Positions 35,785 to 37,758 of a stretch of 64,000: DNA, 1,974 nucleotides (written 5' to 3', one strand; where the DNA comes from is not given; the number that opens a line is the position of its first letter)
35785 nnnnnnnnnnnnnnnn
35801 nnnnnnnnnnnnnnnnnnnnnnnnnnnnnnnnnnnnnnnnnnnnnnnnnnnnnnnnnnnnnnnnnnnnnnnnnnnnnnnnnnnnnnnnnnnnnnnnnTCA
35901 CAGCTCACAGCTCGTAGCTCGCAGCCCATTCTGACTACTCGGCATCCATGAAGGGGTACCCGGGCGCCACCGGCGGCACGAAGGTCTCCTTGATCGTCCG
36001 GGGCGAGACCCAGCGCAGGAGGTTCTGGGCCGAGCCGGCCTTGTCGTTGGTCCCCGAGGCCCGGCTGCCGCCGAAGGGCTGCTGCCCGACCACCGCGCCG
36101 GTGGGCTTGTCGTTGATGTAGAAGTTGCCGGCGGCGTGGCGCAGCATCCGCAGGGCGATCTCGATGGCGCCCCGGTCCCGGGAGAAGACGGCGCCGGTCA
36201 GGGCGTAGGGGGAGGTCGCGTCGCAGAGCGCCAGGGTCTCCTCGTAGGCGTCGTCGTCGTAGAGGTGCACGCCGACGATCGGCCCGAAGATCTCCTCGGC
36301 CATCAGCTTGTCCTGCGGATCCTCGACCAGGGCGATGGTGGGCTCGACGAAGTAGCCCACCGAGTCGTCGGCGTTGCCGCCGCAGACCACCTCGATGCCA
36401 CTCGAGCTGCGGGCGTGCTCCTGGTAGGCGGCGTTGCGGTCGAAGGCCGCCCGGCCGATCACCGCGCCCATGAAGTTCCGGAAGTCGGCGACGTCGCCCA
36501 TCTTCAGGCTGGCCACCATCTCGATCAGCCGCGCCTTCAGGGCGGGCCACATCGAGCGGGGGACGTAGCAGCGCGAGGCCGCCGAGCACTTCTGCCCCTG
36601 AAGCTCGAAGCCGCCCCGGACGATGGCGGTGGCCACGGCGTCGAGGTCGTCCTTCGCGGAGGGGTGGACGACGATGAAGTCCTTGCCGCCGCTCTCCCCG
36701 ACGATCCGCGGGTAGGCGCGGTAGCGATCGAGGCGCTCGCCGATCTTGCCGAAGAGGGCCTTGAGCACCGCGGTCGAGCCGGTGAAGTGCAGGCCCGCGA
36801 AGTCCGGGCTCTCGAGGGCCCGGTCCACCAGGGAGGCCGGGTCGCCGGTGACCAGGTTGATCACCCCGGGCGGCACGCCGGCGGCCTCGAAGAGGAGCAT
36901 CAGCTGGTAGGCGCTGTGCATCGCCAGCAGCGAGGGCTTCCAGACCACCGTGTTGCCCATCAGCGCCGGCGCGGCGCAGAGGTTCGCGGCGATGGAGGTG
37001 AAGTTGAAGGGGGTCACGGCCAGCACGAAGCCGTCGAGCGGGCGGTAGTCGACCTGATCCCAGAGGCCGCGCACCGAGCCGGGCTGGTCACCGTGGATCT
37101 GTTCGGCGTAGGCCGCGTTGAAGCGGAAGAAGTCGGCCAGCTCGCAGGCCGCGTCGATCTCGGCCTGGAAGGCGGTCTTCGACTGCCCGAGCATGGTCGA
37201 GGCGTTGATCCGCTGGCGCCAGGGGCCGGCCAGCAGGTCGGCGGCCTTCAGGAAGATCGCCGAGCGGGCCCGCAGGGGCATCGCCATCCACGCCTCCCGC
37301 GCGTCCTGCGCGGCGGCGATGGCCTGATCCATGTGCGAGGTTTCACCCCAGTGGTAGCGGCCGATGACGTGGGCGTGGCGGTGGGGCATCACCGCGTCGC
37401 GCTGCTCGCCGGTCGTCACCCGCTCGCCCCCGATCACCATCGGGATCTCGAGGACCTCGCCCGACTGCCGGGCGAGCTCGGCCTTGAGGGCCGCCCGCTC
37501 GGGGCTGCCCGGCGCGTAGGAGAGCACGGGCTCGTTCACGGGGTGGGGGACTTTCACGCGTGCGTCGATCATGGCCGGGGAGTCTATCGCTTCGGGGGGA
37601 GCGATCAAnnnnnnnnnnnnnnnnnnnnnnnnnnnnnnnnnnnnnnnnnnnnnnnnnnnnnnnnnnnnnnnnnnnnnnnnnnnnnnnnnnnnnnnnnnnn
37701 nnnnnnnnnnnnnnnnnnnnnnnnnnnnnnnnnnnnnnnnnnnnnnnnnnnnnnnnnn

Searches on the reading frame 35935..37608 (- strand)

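Call 97: search_protein_families(library=pfam, proteins=[window:35935-37608:-], max_evalue=0.001)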
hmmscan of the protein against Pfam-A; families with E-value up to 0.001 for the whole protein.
window:35935-37608:- (557 aa): 1 family
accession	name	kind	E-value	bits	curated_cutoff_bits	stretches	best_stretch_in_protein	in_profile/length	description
PF00171.27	Aldedh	-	1.3e-98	331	23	1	69-535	8-457/461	Aldehyde dehydrogenase family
